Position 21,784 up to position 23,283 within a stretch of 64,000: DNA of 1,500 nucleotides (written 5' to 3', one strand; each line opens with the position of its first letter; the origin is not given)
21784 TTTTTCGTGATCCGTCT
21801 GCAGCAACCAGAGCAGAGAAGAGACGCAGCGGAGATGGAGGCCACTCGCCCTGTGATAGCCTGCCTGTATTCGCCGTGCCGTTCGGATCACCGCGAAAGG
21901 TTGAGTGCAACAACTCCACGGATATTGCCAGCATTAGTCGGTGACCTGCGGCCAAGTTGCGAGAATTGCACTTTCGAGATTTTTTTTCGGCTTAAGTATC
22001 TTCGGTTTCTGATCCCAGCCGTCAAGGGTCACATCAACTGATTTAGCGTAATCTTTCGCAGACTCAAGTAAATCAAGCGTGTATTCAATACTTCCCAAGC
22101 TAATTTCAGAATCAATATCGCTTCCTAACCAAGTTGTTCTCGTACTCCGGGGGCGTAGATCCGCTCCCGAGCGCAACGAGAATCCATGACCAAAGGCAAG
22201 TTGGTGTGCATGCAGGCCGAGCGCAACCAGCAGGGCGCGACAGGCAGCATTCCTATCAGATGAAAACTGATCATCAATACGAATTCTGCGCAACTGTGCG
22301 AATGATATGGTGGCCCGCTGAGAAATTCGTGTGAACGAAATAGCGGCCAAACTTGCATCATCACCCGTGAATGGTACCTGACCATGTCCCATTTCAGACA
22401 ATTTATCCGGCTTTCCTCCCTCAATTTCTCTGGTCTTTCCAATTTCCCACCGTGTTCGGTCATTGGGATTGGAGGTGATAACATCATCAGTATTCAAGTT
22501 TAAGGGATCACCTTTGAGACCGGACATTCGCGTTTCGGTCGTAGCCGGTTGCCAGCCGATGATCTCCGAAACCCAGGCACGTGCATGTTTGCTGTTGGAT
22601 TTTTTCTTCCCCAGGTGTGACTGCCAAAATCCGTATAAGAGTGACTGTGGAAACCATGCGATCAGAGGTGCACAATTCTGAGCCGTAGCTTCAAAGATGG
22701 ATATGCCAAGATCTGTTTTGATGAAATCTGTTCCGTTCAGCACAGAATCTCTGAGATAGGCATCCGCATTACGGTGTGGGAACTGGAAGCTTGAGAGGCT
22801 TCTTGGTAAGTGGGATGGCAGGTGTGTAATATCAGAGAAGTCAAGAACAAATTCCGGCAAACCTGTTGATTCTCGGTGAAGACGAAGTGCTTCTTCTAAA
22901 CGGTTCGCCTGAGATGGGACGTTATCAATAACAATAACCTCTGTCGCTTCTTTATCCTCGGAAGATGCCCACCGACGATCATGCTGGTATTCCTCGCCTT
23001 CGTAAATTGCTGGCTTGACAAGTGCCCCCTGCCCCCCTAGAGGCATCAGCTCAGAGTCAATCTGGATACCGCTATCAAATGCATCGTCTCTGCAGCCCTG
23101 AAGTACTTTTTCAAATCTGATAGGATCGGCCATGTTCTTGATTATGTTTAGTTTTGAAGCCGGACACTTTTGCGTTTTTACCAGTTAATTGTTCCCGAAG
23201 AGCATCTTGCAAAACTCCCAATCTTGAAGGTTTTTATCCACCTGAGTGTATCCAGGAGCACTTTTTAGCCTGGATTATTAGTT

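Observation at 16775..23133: Orphan type I-U/I-G-like Cas effector operon with no adaptation genes and no CRISPR array in 64 kb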

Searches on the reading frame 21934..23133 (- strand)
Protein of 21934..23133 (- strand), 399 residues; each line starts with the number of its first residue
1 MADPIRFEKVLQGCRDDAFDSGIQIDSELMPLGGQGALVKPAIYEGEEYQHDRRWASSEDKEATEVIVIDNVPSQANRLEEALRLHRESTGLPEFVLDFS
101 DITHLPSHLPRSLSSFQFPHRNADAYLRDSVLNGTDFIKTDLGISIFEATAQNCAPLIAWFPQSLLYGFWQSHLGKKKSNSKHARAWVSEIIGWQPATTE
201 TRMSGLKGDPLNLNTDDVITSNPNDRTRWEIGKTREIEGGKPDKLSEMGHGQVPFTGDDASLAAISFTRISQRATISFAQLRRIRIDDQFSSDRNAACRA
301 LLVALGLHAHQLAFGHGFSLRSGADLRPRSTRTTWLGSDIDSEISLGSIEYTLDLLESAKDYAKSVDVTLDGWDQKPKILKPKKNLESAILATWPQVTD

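Call 3: search_protein_families(library=pfam, proteins=[window:21934-23133:-], max_evalue=0.01)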
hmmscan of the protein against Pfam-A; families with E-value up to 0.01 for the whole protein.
window:21934-23133:- (399 aa): 1 family
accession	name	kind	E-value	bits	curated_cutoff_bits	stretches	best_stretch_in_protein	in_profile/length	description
PF09617.15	Cas_GSU0053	-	2.1e-33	116.1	25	1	24-195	2-165/168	CRISPR-associated protein GSU0053 (Cas_GSU0053)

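Call 4: search_protein_families(library=ncbifam, proteins=[window:21934-23133:-], max_evalue=0.01)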
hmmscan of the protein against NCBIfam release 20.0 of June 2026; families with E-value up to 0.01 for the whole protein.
window:21934-23133:- (399 aa): 1 family
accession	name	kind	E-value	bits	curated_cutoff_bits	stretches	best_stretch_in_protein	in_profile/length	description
TIGR02570.1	cas7_GSU0053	equivalog_domain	1.2e-17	64.3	38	1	22-196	2-171/178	type I-G CRISPR-associated RAMP protein Csb1/Cas7g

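Call 9: search_protein_families(library=padloc, proteins=[window:21934-23133:-], max_evalue=0.001)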
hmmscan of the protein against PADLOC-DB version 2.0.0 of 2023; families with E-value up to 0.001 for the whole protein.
window:21934-23133:- (399 aa): 4 families
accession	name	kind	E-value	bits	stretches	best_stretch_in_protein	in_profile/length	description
PDLC01630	Cas7g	-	8.1e-32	108.4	1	24-195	2-150/153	CAS-I-U; effector_G7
PDLC01351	Cas7g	-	2.9e-20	71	1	21-196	1-140/143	CAS-I-U; effector_G7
PDLC00994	Cas7g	-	3.3e-18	64.3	1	22-196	2-171/178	"CRISPR-associated protein GSU0053/csb1, Dpsyc system"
PDLC01291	Cas7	-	1.7e-12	46.2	1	23-195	3-143/151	CAS-I-U; effector_G7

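Call 10: find_encoding_contigs(protein=window:21934-23133:-, flank=10000, max_places=10)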
Protein window:21934-23133:- (399 aa): 2 contigs read that carry it; 1 place shown.
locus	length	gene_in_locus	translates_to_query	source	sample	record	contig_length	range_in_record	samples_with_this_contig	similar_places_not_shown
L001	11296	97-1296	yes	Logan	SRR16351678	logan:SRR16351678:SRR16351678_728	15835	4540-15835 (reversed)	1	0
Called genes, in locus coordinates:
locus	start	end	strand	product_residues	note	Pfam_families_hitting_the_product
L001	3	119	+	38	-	?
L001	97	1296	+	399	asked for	PF09617:Cas_GSU0053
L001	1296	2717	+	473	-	PF09609:Cas_GSU0054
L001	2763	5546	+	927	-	PF22590:Cas3-like_C_2, PF18019:Cas3_HD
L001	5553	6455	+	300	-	-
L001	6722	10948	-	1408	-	PF28130:DUF8371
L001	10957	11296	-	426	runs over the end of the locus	PF13173:AAA_14, PF13635:DUF4143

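Call 12: find_homologous_proteins(query=window:21934-23133:-, max_evalue=0.00001)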
Query window:21934-23133:- (399 aa): 1552 proteins with E <= 0.00001 among 7276 candidates; the best 120 are listed.
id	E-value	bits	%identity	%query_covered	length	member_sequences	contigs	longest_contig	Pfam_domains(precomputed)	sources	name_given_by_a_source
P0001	6.9e-269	909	100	100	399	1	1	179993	PF09617.16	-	-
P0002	2.2e-250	848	92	100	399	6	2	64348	PF09617.16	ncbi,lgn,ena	-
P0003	1.4e-222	757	82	100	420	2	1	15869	PF09617.16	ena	-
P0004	4.0e-217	739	79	100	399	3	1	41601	PF09617.16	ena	-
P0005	1.5e-207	707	77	100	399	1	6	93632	PF09617.16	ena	-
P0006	9.0e-206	701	75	99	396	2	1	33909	PF09617.16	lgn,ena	-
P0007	1.9e-204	697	76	99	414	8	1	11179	PF09617.16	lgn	-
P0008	2.1e-204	697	74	100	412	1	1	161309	PF09617.16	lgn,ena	-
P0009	5.4e-202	689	75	100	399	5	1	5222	PF09617.16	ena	-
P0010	7.9e-202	688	76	100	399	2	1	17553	PF09617.16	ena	-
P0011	1.8e-201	687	75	100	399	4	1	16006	PF09617.16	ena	-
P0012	3.4e-198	676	73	100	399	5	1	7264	PF09617.16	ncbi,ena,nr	ncbi:MAG: type I-U CRISPR-associated RAMP protein Csb1/Cas7u [Bacteroidetes bacterium]|nr:type I-U C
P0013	3.0e-195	667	74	100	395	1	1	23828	PF09617.16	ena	-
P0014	7.1e-195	666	73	100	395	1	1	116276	PF09617.16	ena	-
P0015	4.7e-186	637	68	100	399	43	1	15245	PF09617.16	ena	-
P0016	8.9e-186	636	70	99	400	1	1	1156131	PF09617.16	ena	-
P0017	1.2e-184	632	71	100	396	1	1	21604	PF09617.16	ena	-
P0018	2.4e-184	631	68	100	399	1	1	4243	PF09617.16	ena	-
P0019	4.8e-184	630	69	100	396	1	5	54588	PF09617.16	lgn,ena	-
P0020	3.4e-183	627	69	100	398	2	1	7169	PF09617.16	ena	-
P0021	4.7e-182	623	69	100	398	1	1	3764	PF09617.16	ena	-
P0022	9.3e-182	622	68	100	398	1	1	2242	PF09617.16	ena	-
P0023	9.6e-182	622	66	100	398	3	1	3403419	PF09617.16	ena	-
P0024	2.7e-181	621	67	100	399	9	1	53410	PF09617.16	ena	-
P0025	4.2e-181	620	66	100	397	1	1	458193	PF09617.16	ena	-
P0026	4.6e-181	620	69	100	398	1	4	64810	PF09617.16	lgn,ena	-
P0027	4.8e-181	620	69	100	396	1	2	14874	PF09617.16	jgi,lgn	-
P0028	1.1e-180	619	68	99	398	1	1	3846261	PF09617.16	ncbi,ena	-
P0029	2.2e-180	618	68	100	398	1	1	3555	PF09617.16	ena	-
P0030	2.7e-180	618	67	98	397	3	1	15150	PF09617.16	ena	-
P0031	4.6e-180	617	67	100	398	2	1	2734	PF09617.16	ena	-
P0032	4.8e-180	617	65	100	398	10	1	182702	PF09617.16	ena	-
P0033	5.3e-180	617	69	100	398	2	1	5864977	PF09617.16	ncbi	-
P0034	6.6e-180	616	68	100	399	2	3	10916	PF09617.16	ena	-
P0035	2.1e-179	615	66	100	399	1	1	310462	PF09617.16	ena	-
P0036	2.3e-179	614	67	100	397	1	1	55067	PF09617.16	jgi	-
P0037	2.8e-179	614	67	99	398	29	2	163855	PF09617.16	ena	-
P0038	3.0e-179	614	68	100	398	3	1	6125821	PF09617.16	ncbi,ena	-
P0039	3.1e-179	614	67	99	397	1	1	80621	PF09617.16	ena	-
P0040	4.7e-179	613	66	100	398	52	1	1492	PF09617.16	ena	-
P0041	5.9e-179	613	66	100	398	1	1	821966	PF09617.16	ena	-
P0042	6.0e-179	613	67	100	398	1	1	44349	PF09617.16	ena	-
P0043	6.7e-179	613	66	99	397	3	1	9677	PF09617.16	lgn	-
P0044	7.0e-179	613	66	100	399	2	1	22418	PF09617.16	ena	-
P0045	7.8e-179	613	67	99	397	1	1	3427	PF09617.16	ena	-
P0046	1.1e-178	612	67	100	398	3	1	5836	PF09617.16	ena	-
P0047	1.1e-178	612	67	99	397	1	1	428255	PF09617.16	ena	-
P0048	1.1e-178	612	68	99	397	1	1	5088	PF09617.16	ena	-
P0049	1.5e-178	612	68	98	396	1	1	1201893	PF09617.16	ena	-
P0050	1.6e-178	612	66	99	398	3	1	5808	PF09617.16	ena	-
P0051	1.8e-178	612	68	99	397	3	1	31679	PF09617.16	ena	-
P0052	2.4e-178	611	68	99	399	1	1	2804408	PF09617.16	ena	-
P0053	2.6e-178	611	68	100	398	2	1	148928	PF09617.16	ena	-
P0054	2.9e-178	611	67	100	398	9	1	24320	PF09617.16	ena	-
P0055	2.9e-178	611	67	100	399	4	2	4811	PF09617.16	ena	-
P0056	3.9e-178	610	68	99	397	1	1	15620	PF09617.16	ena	-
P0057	4.1e-178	610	68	100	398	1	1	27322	PF09617.16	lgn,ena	-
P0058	6.3e-178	610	67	99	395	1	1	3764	PF09617.16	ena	-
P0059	9.7e-178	609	68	100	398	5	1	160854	PF09617.16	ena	-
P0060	9.8e-178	609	66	99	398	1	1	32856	PF09617.16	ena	-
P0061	1.1e-177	609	67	100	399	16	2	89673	PF09617.16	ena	-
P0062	1.2e-177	609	66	100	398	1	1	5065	PF09617.16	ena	-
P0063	1.5e-177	609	67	100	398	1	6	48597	PF09617.16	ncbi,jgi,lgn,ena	-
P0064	1.5e-177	609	66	100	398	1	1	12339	PF09617.16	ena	-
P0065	1.5e-177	608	67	99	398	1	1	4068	PF09617.16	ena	-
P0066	1.5e-177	608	66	99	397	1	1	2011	PF09617.16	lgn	-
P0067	1.6e-177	608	66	99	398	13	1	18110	PF09617.16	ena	-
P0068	1.7e-177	608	66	99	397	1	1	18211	PF09617.16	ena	-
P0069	1.8e-177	608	66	100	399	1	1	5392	PF09617.16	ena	-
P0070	2.0e-177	608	68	99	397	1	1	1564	PF09617.16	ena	-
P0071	2.2e-177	608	67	100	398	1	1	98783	PF09617.16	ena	-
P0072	2.3e-177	608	67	99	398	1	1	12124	PF09617.16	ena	-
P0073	2.4e-177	608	67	100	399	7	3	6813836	PF09617.16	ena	-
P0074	2.9e-177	608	66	100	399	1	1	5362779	PF09617.16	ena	-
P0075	3.1e-177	607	67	100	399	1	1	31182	PF09617.16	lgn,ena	-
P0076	3.8e-177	607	68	99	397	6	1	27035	PF09617.16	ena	-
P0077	4.4e-177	607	65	100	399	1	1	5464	PF09617.16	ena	-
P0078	4.9e-177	607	66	100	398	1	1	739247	PF09617.16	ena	-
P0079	6.3e-177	606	67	99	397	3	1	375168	PF09617.16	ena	-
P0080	7.5e-177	606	67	99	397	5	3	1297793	PF09617.16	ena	-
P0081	7.5e-177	606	66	100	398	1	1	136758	PF09617.16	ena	-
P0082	7.8e-177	606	66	99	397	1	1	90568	PF09617.16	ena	-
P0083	8.5e-177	606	67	99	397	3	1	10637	PF09617.16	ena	-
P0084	1.0e-176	606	67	99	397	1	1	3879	PF09617.16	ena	-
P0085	1.1e-176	606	66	100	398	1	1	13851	PF09617.16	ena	-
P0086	1.2e-176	606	66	100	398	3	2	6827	PF09617.16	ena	-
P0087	1.3e-176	605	65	100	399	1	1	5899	PF09617.16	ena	-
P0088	1.4e-176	605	66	99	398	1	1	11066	PF09617.16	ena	-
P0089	2.0e-176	605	68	99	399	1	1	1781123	PF09617.16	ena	-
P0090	2.1e-176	605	67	99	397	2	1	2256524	PF09617.16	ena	-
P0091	2.5e-176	604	66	100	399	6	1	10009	PF09617.16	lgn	-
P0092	2.5e-176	604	67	99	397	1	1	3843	PF09617.16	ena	-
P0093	2.6e-176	604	65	99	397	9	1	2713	PF09617.16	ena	-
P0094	2.8e-176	604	66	100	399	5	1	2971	PF09617.16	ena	-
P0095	3.5e-176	604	65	100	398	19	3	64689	PF09617.16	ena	-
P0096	3.9e-176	604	66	100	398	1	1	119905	PF09617.16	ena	-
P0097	4.0e-176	604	67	99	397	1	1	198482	PF09617.16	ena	-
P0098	4.0e-176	604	66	100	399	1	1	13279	PF09617.16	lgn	-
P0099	5.3e-176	603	66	99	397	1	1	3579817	PF09617.16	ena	-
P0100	6.9e-176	603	67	99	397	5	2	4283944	PF09617.16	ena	-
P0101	6.9e-176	603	67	99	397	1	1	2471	PF09617.16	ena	-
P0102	7.6e-176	603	66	99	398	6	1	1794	PF09617.16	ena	-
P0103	7.7e-176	603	67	100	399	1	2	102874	PF09617.16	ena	-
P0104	8.2e-176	603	65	99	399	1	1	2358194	PF09617.16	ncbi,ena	-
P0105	9.0e-176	603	67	100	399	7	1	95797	PF09617.16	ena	-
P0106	9.9e-176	603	67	99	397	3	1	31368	PF09617.16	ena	-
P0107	1.1e-175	602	66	100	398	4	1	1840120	PF09617.16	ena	-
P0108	1.2e-175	602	67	99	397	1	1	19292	PF09617.16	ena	-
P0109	1.2e-175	602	66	100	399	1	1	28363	PF09617.16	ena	-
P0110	1.3e-175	602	66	99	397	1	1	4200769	PF09617.16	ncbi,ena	-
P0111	1.4e-175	602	66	99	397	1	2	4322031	PF09617.16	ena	-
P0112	1.4e-175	602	66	99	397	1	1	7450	PF09617.16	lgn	-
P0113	1.6e-175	602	68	100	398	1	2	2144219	PF09617.16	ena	-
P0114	1.6e-175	602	66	99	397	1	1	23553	PF09617.16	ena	-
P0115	1.7e-175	602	67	99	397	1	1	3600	PF09617.16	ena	-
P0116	1.7e-175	602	66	99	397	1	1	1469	PF09617.16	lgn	-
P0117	1.8e-175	602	67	100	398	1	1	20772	PF09617.16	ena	-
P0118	2.0e-175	601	67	99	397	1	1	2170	PF09617.16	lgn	-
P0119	2.2e-175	601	66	100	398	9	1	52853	PF09617.16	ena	-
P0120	2.4e-175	601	66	99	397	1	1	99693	PF09617.16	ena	-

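Call 13: find_related_loci(query=window:21934-23133:-, collection=genome_contigs, flank=10000)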
Query window:21934-23133:- (399 aa) in genome_contigs; peptide patterns used: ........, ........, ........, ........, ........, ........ (x = any residue, [..] = any of these).
133 stretches matched a pattern; 93 encode a relative of the query (tblastn E <= 1e-3); the best 80 are kept; 80 distinct loci.
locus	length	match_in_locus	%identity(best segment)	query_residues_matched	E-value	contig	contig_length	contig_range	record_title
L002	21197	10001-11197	92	1-399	0e+0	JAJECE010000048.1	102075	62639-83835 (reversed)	MAG: Rhodothermales bacterium isolate jk18x9bins.87 k141_309613, whole genome shotgun sequence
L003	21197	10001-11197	80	1-399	0e+0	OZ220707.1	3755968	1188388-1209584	MAG: Rhodothermales bacterium isolate 73463979-71cf-475a-bf3e-fc0c682d52d1 genome assembly, chromosome: 1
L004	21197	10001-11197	75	1-399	0e+0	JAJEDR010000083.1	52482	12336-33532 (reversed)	MAG: Rhodothermales bacterium isolate p16x33bins.37 k141_1323484, whole genome shotgun sequence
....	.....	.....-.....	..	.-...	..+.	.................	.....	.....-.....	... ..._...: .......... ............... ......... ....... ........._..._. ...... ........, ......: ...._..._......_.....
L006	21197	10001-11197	74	1-399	0e+0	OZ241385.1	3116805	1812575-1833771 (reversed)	MAG: Rhodothermales bacterium isolate ca287509-31ff-4378-acd2-cec91d6888d7 genome assembly, chromosome: 1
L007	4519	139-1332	67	1-399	0e+0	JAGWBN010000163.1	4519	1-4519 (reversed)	MAG: Pseudomonadales bacterium isolate 277c_34 scaffold_24533, whole genome shotgun sequence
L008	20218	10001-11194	67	1-399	0e+0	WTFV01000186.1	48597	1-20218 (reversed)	MAG: Acidobacteria bacterium isolate CO36386bin_12 NODE_467_length_48597_cov_21.563553, whole genome shotgun sequence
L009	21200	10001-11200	65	1-399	1e-178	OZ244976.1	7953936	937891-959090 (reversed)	MAG: Vicinamibacterales bacterium isolate 759df215-7f35-4b58-97f0-56a84cd7420d genome assembly, chromosome: 2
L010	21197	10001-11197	65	1-399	8e-179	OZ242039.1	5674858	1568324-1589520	MAG: Bryobacterales bacterium isolate f291685d-7c75-44d5-85f0-5ff5b10f0266 genome assembly, chromosome: 1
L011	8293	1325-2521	66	1-399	1e-178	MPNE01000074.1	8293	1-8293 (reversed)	MAG: Gemmatimonadetes bacterium bin94 NODE_7058_length_8293_cov_19.7521_ID_14115, whole genome shotgun sequence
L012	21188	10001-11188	66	1-397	1e-176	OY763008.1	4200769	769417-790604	MAG: Alphaproteobacteria bacterium isolate c3f7fb18-987a-4481-a40f-6ef58412cdbb genome assembly, chromosome: 1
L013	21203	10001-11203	66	1-397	3e-176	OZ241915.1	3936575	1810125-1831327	MAG: Paracoccaceae bacterium isolate d26d0345-6eb7-4bc9-85ac-963137f616fc genome assembly, chromosome: 1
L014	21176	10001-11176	66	5-397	4e-175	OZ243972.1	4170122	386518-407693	MAG: Alphaproteobacteria bacterium isolate 09f1bc1b-1bad-4b92-9679-6e0ab018260f genome assembly, chromosome: 1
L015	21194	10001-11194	68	1-399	6e-175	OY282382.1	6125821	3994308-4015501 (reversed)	MAG: uncultured Vicinamibacterales bacterium isolate e65da963-7c29-4b68-91ce-224fd25ea74c genome assembly, chromosome: 1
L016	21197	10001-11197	64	1-397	2e-174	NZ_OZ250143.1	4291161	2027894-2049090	MAG: Candidatus Palauibacter sp. isolate 48ff9d69-b9c1-46bb-834c-a9f20826d9c9 chromosome 1, complete sequence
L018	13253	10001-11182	67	5-399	1e-173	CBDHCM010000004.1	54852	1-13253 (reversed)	MAG: Candidatus Aldehydirespirator sp. isolate 36171f10-6b1c-407a-8267-17b84cd7c53a genome assembly, contig: contig_3, w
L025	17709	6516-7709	65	1-399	3e-174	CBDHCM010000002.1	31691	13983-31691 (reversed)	MAG: Candidatus Aldehydirespirator sp. isolate 36171f10-6b1c-407a-8267-17b84cd7c53a genome assembly, contig: contig_2, w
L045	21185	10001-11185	64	5-399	3e-164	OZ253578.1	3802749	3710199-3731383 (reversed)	MAG: Chloroflexota bacterium isolate 48853afe-6264-4d68-b03e-03448b293cf5 genome assembly, chromosome: 1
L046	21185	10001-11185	64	5-399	3e-164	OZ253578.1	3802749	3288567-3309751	MAG: Chloroflexota bacterium isolate 48853afe-6264-4d68-b03e-03448b293cf5 genome assembly, chromosome: 1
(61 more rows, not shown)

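Call 32: search_protein_families(library=ncbifam, proteins=[L002:16358-16975:+, L002:16963-17979:+, L002:17892-18275:+], max_evalue=0.00001)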
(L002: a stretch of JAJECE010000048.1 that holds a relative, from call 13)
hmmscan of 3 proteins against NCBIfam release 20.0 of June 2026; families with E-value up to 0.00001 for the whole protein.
L002:16358-16975:+ (205 aa): 3 families
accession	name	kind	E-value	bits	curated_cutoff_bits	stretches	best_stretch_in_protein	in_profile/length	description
NF049935.1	cas4g_cas1g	exception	1.9e-37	128.9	560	1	8-188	3-196/546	CRISPR-associated endonuclease Cas4g/Cas1g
TIGR00372.1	cas4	equivalog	2.1e-36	125.4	65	1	9-183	3-180/180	CRISPR-associated protein Cas4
TIGR04328.1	cas4_PREFRAN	exception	1e-10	42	70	1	7-181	1-175/178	type V CRISPR-associated protein Cas4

L002:16963-17979:+ (338 aa): 9 families
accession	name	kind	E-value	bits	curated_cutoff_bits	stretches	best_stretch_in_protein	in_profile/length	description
TIGR03640.1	cas1_DVULG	exception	6.9e-102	341.1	385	1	3-336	2-339/340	type I-C CRISPR-associated endonuclease Cas1c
NF049935.1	cas4g_cas1g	exception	7.4e-83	278.8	560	1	7-336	217-544/546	CRISPR-associated endonuclease Cas4g/Cas1g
TIGR04093.1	cas1_CYANO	exception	4.9e-73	245.9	385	1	6-337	2-333/334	type I-D CRISPR-associated endonuclease Cas1d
TIGR00287.1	cas1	equivalog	8.5e-70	235.4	71.7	1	7-332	2-326/327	CRISPR-associated endonuclease Cas1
TIGR03983.1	cas1_MYXAN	equivalog_domain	7.5e-55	186.3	358.05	1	8-306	15-315/347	type I-MYXAN CRISPR-associated endonuclease Cas1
TIGR03641.1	cas1_HMARI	exception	5.9e-43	147.4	304.1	1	12-335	7-320/324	type I-B CRISPR-associated endonuclease Cas1b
TIGR04329.1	cas1_PREFRAN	exception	2.6e-25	89.2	300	1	13-270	15-261/317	type V CRISPR-associated endonuclease Cas1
TIGR03639.1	cas1_NMENI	exception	4.1e-21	75.5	120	1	11-262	8-235/278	type II CRISPR-associated endonuclease Cas1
TIGR03638.1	cas1_ECOLI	exception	1.1e-10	41.3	215.6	0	12-106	17-112/269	type I-E CRISPR-associated endonuclease Cas1e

L002:17892-18275:+ (127 aa): 1 family
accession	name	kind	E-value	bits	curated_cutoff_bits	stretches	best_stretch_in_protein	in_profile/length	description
TIGR01573.1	cas2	equivalog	1.3e-14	54.2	24.5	1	32-105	1-73/96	CRISPR-associated endonuclease Cas2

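Call 60: search_solved_structures(query=window:21934-23133:-, max_evalue=0.01)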
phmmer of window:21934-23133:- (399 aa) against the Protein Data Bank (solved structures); distinct sequences matched with E-value up to 0.01: 0.
